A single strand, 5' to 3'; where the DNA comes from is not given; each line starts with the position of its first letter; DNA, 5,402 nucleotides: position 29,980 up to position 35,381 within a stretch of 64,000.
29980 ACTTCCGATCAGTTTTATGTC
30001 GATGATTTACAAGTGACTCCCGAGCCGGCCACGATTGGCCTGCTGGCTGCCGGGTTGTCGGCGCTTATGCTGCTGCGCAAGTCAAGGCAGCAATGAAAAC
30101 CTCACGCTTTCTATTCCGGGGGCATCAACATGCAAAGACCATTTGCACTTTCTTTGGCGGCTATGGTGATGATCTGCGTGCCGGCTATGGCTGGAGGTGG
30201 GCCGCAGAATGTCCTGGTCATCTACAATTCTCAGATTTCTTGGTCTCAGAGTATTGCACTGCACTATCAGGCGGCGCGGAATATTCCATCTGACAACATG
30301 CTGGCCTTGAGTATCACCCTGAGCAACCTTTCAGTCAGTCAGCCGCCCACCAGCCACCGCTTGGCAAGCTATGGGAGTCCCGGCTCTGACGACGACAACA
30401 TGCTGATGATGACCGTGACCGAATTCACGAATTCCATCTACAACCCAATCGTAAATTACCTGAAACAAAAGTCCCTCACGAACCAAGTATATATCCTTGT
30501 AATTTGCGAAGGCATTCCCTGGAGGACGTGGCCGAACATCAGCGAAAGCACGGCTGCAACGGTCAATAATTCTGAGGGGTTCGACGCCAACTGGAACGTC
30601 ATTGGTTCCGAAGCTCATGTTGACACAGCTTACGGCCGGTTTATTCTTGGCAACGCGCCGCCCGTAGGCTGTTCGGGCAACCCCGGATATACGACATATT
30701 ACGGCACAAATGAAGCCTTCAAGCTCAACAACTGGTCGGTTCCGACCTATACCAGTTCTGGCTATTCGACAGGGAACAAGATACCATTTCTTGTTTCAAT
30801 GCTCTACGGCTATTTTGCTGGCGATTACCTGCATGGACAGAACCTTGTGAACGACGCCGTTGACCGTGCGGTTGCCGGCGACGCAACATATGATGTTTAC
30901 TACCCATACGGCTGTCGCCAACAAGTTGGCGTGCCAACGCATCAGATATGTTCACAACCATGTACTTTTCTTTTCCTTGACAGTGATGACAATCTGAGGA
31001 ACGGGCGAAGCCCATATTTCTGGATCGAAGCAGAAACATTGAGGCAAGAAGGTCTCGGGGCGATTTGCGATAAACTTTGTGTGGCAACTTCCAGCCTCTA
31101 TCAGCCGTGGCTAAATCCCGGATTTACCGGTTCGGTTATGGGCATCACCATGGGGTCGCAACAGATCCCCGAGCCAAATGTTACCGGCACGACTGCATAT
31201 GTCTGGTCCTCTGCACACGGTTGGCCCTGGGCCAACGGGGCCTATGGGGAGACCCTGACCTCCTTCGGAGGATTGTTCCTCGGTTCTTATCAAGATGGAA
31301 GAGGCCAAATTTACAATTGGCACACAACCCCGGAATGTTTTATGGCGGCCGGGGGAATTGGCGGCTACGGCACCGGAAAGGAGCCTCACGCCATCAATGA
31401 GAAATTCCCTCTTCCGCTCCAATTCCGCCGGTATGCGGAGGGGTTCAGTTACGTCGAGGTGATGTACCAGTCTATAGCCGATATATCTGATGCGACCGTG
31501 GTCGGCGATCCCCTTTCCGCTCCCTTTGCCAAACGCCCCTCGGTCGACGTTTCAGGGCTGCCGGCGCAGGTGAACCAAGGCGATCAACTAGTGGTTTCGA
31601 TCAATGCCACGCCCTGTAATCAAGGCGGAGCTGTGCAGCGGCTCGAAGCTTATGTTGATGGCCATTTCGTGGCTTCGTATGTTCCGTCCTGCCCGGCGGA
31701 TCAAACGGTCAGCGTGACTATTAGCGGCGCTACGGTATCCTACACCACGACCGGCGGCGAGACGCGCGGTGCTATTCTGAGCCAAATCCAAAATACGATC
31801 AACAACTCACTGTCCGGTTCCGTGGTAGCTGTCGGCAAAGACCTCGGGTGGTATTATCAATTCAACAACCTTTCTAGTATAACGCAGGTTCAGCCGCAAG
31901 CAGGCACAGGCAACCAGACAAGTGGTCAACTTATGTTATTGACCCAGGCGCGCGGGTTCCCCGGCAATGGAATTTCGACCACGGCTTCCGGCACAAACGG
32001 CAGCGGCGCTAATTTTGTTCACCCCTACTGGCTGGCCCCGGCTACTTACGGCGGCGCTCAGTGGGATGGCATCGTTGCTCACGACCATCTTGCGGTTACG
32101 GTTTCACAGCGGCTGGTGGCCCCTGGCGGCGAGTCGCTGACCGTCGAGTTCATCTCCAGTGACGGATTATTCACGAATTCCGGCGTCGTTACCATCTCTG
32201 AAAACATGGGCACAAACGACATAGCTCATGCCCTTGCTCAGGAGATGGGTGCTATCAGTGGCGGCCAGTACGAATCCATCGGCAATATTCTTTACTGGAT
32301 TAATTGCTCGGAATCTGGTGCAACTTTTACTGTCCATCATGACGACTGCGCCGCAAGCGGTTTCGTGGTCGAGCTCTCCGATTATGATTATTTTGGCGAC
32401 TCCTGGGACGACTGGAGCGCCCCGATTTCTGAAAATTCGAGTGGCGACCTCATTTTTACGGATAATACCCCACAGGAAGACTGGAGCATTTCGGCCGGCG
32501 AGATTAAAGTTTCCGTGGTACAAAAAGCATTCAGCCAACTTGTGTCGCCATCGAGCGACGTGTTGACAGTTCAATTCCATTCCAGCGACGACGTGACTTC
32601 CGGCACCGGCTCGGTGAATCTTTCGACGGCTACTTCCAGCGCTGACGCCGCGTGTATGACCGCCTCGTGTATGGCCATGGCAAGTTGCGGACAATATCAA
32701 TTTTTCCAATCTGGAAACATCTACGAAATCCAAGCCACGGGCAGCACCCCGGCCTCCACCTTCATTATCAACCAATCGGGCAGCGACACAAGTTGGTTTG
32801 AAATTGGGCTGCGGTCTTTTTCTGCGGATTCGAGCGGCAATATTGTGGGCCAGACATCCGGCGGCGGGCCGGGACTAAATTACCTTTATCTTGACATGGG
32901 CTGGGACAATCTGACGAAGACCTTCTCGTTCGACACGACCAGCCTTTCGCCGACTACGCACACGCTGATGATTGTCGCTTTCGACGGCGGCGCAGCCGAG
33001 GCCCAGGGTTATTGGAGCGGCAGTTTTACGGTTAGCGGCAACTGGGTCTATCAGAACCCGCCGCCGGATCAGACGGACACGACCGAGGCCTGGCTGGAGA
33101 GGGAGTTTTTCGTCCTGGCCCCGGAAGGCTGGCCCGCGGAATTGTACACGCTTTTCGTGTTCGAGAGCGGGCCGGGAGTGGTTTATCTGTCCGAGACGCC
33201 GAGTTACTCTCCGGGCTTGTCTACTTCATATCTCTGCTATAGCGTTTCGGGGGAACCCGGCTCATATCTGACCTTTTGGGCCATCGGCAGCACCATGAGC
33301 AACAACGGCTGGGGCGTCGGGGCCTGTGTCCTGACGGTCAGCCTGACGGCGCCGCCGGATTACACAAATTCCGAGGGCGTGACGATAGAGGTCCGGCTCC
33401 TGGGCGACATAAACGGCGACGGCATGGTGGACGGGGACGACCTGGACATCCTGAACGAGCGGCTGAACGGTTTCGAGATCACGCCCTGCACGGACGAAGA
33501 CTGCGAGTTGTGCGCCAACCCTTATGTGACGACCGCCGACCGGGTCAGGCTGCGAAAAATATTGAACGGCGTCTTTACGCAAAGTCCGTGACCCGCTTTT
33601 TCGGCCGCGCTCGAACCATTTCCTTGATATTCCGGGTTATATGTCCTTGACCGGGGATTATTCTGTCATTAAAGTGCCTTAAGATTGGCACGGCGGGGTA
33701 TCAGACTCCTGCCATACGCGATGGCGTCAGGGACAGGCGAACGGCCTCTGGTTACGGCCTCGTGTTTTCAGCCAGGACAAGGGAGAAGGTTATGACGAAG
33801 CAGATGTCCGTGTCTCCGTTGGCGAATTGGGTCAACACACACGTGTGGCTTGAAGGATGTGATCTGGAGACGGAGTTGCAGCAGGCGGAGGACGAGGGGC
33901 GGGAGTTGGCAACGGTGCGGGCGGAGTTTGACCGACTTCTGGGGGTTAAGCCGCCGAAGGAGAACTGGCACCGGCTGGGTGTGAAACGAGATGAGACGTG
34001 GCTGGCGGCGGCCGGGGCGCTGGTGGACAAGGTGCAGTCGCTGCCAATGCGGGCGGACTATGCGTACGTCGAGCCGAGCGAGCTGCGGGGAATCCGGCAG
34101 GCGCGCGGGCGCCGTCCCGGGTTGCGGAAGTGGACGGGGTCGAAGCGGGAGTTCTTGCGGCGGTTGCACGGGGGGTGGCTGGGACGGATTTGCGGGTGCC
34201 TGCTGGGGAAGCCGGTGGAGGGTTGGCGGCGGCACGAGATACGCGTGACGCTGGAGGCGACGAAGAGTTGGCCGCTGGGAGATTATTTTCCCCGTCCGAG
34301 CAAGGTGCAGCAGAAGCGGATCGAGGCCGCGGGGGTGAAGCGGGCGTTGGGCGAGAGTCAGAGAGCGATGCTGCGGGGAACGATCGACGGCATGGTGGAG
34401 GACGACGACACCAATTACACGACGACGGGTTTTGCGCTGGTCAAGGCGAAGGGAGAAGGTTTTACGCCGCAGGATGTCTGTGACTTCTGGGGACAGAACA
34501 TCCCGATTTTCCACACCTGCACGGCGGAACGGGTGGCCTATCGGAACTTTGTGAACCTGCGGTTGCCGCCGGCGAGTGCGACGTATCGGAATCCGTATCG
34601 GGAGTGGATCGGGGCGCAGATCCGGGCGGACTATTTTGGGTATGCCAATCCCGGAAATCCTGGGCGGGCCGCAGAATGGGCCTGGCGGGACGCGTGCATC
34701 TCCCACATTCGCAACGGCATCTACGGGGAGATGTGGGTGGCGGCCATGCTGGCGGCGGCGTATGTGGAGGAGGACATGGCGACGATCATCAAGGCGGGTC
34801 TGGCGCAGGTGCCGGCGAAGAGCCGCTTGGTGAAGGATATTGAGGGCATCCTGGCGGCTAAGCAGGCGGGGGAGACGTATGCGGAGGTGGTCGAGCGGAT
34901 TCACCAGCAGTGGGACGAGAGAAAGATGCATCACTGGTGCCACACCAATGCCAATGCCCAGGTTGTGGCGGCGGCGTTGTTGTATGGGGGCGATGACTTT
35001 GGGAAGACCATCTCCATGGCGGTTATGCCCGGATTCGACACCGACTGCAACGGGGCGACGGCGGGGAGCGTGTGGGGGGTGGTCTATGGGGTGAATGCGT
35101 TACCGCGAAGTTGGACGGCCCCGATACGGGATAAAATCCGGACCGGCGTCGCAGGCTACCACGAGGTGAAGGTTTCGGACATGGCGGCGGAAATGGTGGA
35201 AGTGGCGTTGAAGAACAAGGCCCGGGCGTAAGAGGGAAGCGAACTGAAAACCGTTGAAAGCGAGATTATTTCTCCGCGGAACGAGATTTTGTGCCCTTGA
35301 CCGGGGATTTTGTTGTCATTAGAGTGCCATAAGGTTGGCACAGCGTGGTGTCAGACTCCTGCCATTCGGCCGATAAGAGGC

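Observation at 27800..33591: Tandemly duplicated lower-GC cassette: promoter, PEP-CTERM beta-sandwich protein, giant dockerin-tailed secreted protein; first copy truncated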

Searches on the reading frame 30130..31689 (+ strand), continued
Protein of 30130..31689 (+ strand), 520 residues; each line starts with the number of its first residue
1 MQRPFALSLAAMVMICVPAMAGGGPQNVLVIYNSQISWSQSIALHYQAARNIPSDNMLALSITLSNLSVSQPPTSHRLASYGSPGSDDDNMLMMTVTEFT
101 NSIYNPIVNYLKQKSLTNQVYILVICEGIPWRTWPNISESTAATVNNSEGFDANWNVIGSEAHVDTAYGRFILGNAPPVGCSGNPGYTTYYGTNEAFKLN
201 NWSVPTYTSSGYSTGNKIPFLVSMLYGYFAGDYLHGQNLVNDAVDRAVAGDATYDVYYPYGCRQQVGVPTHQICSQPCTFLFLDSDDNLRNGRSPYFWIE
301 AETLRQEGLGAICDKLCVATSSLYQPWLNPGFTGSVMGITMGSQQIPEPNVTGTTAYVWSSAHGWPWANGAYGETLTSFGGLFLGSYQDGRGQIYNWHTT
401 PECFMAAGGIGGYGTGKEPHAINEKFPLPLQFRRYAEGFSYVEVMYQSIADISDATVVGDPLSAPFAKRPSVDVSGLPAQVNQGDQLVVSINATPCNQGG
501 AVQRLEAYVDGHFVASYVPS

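Call 74: search_protein_families(library=ncbifam, alignment_id=A3, max_evalue=0.001)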
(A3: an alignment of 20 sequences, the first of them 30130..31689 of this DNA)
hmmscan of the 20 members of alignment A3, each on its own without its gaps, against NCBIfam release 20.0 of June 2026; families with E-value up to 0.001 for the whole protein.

A. member 1, window:30130-31689:+ (520 aa): 1 family
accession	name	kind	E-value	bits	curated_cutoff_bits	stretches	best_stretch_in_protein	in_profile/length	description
TIGR03790.1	TIGR03790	subfamily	3.3e-13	49.8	67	1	26-66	1-41/316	TIGR03790 family protein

B. families by the number of members that match (of 20 scanned): 1 family
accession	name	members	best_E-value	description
TIGR03790.1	TIGR03790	20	9.7e-53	TIGR03790 family protein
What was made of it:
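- On TIGR03790 family: All 20 aligned sequences hit the model, best E 1e-52 (call 74).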

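Call 81: fold_search(model_id=the predicted structure, library=pdb)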
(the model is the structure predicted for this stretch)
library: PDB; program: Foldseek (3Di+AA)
matches with E <= 10: 367; with E <= 0.001: 0
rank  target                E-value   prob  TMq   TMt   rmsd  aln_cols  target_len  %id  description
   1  3lop                  1.4e-01  0.11  0.14  0.19  15.3       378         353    8  Crystal structure of substrate-binding periplasmic protein (Pbp) from Ralstonia solanacearum (released 2010-02-23)
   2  7xsq_B                2.3e-01  0.18  0.17  0.14  10.0       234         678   10  Structure of the Craspase (released 2022-11-09)
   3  7y84_C                2.5e-01  0.23  0.18  0.15   9.5       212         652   10  CryoEM structure of type III-E CRISPR Craspase gRAMP-crRNA in complex with TPR-CHAT protease (released 2022-12-14)
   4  7yfi_A                2.6e-01  0.10  0.16  0.12  14.2       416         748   11  Structure of the Rat tri-heteromeric GluN1-GluN2A-GluN2C NMDA receptor in complex with glycine and glutamate (released 2023-03-29)
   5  5u1t_A                3.1e-01  0.25  0.24  0.10   7.4       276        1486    7  Crystal structure of the Saccharomyces cerevisiae separase-securin complex at 2.6 angstrom resolution (released 2017-02-08)
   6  7eor_B                3.7e-01  0.08  0.15  0.11  15.4       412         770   10  Structure of the human GluN1/GluN2A NMDA receptor in the glycine/glutamate/GNE-6901 bound state (released 2021-06-30)
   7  4ijm_C                4.0e-01  0.04  0.12  0.13  21.9       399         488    8  Crystal structure of circadian clock protein KaiC A422V mutant (released 2013-02-13)
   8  5nhs_B                4.7e-01  0.12  0.09  0.15  10.9       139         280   14  The crystal structure of Xanthomonas albilineans N5, N10-methylenetetrahydrofolate dehydrogenase-cyclohydrolase (FolD) (released 2018-05-16)
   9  4ijm_E                5.0e-01  0.04  0.13  0.13  21.1       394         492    8  Crystal structure of circadian clock protein KaiC A422V mutant (released 2013-02-13)
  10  7yfg_A                5.3e-01  0.07  0.15  0.13  14.8       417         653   10  Structure of the Rat GluN1-GluN2C NMDA receptor in complex with glycine and glutamate (major class in asymmetry) (released 2023-03-29)
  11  9d37_A                5.7e-01  0.05  0.13  0.10  14.8       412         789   10  Nonactive state of Gly-,Glu- bound GluN1a-2B-2D NMDAR (released 2025-02-26)
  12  5zt7_B                6.0e-01  0.04  0.12  0.18  13.8       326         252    9  SirB from Bacillus subtilis with Co2+ (released 2019-02-27)
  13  8jj2_D                6.0e-01  0.04  0.12  0.09  14.0       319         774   10  Cryo-EM structure of GluN1-2A NMDAR in complex with human Fab2G7 in one fab conformation (released 2024-06-05)
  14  5nri_A                6.8e-01  0.23  0.08  0.13   4.8        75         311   15  Crystal structure of Burkholderia pseudomallei D-alanine-D-alanine ligase in complex with AMP and D-Ala-D-Ala (released 2018-05-30)
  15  8jiz_D                6.8e-01  0.04  0.12  0.09  15.1       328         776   10  Cryo-EM structure of GluN1-2A NMDAR in complex with human Fab5F6 in two fab bind conformation (released 2024-06-05)
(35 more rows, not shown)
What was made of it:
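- On Peptidase C25 (gingipain), clan CD: Foldseek against PDB gives nothing below E 0.14 (call 81).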

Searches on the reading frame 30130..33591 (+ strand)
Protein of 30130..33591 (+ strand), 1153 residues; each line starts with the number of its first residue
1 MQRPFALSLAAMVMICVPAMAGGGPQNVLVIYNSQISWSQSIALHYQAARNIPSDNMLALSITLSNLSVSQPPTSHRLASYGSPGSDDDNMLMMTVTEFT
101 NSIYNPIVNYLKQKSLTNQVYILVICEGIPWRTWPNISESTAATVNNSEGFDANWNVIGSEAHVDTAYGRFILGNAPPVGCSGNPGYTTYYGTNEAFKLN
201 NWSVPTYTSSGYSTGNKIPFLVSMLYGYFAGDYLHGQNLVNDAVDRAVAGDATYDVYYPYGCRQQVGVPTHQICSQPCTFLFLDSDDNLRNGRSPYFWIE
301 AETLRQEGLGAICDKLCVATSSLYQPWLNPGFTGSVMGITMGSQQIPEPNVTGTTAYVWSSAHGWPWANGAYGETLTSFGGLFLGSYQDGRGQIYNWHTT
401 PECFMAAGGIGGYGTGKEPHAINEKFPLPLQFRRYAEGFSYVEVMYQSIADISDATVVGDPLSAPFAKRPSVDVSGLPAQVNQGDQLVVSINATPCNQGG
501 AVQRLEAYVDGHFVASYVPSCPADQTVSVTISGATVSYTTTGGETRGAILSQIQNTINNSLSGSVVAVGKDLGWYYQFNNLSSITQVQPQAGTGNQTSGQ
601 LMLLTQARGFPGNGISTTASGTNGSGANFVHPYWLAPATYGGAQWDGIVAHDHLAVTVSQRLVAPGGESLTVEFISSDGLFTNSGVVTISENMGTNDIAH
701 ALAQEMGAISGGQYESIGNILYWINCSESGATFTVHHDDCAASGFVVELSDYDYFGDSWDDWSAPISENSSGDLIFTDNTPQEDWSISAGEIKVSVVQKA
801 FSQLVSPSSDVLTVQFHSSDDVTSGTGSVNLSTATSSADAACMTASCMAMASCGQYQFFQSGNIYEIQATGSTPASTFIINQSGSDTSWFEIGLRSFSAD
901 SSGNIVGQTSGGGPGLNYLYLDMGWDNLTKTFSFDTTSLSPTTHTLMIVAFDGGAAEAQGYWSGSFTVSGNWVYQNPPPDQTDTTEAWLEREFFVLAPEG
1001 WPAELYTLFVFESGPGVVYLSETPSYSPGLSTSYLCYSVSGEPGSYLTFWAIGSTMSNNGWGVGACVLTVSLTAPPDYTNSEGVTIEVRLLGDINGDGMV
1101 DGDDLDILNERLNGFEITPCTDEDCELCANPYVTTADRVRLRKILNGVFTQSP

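Call 5: search_protein_families(library=pfam, proteins=[window:30130-33591:+], max_evalue=0.1)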
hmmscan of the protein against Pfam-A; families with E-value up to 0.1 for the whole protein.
window:30130-33591:+ (1153 aa): 1 family
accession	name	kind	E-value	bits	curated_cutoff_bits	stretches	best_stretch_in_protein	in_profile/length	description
PF00404.24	Dockerin_1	-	0.069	13.8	22.9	0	1092-1113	2-23/57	Dockerin type I domain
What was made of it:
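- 33397..33567 (+): Dockerin-like C-terminal tail (about aa 1090-1146). The first Ca-binding repeat, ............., is intact. The second repeat is degenerate. Pfam Dockerin_1 scores 13.8 bits, below the cutoff of 22.9 (call 5).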

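Call 6: search_protein_families(library=ncbifam, proteins=[window:30130-33591:+], max_evalue=0.1)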
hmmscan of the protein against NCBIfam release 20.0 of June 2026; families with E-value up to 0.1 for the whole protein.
window:30130-33591:+ (1153 aa): 1 family
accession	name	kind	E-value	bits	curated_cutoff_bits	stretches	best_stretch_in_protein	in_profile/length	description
TIGR03790.1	TIGR03790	subfamily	7.1e-12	45.5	67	2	26-66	1-41/316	TIGR03790 family protein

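Call 11: search_solved_structures(query=window:30130-33588:+, max_evalue=1)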
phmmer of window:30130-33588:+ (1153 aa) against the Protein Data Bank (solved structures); distinct sequences matched with E-value up to 1: 3.
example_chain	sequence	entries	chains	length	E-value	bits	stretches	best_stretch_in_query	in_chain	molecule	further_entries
2ccl_B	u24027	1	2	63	0.18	12.4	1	1090-1145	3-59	ENDO-1,4-BETA-XYLANASE Y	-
6kge_D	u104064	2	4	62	0.29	11.8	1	1090-1141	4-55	And cellulose-binding endoglucanase family 9 CelL ortholog dockerin domain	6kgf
2mqc_A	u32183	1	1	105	0.34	11.6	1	720-774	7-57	Uncharacterized protein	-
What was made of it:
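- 33397..33567 (+): Weak PDB dockerin hits (call 11).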

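Call 19: list_cluster_members(proteins=[P0001, window:30130-33588:+, window:54326-57742:+, window:29521-30093:+])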
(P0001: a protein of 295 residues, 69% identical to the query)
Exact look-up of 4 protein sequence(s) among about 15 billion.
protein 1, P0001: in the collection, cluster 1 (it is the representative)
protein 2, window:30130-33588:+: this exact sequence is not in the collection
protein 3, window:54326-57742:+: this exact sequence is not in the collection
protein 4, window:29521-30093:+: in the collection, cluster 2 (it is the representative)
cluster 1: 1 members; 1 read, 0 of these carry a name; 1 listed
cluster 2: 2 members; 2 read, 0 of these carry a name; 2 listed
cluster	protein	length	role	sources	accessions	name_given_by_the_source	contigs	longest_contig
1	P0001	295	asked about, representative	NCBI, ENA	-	-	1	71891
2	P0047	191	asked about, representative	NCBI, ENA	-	-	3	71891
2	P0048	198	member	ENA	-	-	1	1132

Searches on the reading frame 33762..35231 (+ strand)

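Call 5: search_protein_families(library=pfam, proteins=[window:33762-35231:+], max_evalue=0.1)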
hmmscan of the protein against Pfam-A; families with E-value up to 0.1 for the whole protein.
window:33762-35231:+ (489 aa): 1 family
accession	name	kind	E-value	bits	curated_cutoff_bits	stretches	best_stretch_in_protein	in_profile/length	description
PF03747.19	ADP_ribosyl_GH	-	6e-48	164.4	26.2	1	137-449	1-286/287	ADP-ribosylglycohydrolase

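Call 6: search_protein_families(library=ncbifam, proteins=[window:33762-35231:+], max_evalue=0.1)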
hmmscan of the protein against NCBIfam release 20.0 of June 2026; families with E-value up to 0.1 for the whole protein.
window:33762-35231:+ (489 aa): 2 families
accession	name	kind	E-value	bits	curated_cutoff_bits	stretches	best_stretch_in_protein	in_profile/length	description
TIGR02662.1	dinitro_DRAG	equivalog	6.8e-06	25.5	337.05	1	406-461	218-273/287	ADP-ribosyl-[dinitrogen reductase] hydrolase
NF041672.1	ADPriboarghdlase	equivalog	0.00053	18.8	490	1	408-457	295-344/361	ADP-ribosylarginine hydrolase Tri1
